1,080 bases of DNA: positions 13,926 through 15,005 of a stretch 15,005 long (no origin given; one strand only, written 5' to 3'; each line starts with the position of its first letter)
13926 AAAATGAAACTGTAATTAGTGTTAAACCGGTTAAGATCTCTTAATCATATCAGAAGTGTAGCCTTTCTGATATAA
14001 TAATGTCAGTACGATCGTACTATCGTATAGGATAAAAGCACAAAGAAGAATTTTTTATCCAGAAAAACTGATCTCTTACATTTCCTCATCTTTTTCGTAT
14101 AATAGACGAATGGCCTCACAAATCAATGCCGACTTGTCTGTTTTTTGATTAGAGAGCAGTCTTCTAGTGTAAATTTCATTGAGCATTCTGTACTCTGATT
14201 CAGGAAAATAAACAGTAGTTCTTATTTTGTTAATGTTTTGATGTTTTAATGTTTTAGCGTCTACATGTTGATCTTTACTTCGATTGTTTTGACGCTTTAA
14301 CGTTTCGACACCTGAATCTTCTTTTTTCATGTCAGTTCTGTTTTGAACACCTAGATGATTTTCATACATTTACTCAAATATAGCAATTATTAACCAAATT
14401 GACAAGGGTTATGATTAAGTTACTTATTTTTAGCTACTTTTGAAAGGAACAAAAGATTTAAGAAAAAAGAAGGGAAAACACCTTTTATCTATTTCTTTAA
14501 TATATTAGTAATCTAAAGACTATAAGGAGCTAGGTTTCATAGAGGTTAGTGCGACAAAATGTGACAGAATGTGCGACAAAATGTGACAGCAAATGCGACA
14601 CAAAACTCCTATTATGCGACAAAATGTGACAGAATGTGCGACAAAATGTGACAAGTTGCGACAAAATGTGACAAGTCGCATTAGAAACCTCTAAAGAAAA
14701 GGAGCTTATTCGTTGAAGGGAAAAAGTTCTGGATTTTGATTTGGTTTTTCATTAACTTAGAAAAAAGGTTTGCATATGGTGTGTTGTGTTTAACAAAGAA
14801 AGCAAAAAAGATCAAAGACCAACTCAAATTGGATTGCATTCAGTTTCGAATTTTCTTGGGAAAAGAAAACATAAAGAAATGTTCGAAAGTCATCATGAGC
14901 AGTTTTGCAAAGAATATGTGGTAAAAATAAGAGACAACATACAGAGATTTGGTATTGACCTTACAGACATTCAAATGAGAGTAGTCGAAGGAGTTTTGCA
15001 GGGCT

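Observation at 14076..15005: Plasmid-like replication/partition module: RHH gene, AT-rich spacer, six iterons, start of a possible Rep gene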

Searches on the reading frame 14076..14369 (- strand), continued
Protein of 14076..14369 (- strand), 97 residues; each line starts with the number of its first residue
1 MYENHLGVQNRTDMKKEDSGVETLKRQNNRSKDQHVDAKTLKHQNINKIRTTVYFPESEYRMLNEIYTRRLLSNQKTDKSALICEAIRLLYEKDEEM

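Call 89: search_protein_representatives(alignment_id=A2)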
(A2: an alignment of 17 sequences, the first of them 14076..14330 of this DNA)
Query: 17 sequences, 84 profile positions. Proteins with E-value up to 0.001 (for the whole library): 303; up to 1e-10: 63; up to 1e-30: 1. The best 150 are listed.
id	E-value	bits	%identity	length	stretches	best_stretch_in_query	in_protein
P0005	2.0e-43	162.6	-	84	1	1-84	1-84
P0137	2.2e-23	98.4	-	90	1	17-81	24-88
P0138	3.4e-19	85.0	-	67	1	28-82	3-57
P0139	6.1e-19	84.2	-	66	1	33-81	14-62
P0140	7.5e-19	83.9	-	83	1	23-81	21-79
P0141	1.4e-18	83.1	-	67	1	30-82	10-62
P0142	2.6e-17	79.0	-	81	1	24-81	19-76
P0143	2.9e-17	78.8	-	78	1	27-81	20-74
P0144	1.7e-16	76.4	-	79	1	30-83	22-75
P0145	2.4e-16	75.9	-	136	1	9-81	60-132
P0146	2.0e-15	72.9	-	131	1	32-80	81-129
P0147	2.6e-15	72.5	-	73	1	30-81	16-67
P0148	3.4e-15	72.2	-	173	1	16-82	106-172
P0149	1.4e-14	70.2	-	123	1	12-83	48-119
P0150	2.3e-14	69.6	-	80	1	31-81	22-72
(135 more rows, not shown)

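Call 91: search_protein_families(library=pfam, alignment_id=A5, max_evalue=0.01)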
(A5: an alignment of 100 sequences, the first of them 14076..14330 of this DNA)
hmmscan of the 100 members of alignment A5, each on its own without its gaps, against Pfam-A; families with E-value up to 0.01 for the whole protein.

A. member 1, window:14076-14330:- (84 aa): 0 families

B. families by the number of members that match (of 100 scanned): 9 families
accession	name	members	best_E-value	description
PF12651.13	RHH_3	3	0.00014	Ribbon-helix-helix domain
PF18653.6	Arcadin_1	1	0.00055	Arcadin 1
PF01402.27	RHH_1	1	0.00058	Ribbon-helix-helix protein, copG family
PF22538.1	HexPS-like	1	0.0016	Hexaprenyl diphosphate synthase, small subunit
PF14276.11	DUF4363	1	0.002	Domain of unknown function (DUF4363)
PF18308.6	GGA_N-GAT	1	0.0064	N-terminal extension of GAT domain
PF18072.6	FGAR-AT_linker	1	0.0065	Formylglycinamide ribonucleotide amidotransferase linker domain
PF07149.16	Pes-10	1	0.0077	Pes-10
PF13870.11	CCDC113_CCDC96_CC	1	0.0078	CCDC113/CCDC96, coiled-coil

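Call 92: search_solved_structures(query=A5, max_evalue=10, show_alignments=2)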
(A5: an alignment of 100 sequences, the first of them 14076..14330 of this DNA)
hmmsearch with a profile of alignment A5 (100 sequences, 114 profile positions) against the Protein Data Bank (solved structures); distinct sequences matched with E-value up to 10: 0.

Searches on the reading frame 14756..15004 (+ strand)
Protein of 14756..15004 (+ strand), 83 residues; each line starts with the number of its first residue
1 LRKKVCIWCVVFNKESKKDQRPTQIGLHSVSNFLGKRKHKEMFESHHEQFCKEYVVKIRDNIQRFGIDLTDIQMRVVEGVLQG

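Call 7: search_protein_families(library=pfam, proteins=[window:14756-15004:+], max_evalue=0.1)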
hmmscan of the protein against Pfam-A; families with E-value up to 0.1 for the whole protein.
window:14756-15004:+ (83 aa): 4 families
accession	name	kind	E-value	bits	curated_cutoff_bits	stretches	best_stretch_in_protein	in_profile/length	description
PF17423.7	SwrA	-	0.018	15.3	25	1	30-74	40-84/116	Swarming motility protein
PF22878.1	SPT2_N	-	0.031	15.5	26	1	15-61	29-75/91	SPT2 N-terminal domain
PF10874.13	DUF2746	-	0.031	15.2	23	1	33-82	29-79/101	Protein of unknown function (DUF2746)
PF17184.9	Rit1_C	-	0.079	12.8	27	1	1-72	103-170/271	Rit1 N-terminal domain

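Call 10: find_homologous_proteins(query=window:14786-15004:+, max_evalue=0.01)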
Query seq(73 aa): no candidate shares three 5-residue words with the query. No homologue found.
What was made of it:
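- Tried and rejected: Word-indexed search with the 73-aa window fragment: found nothing (call 10).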
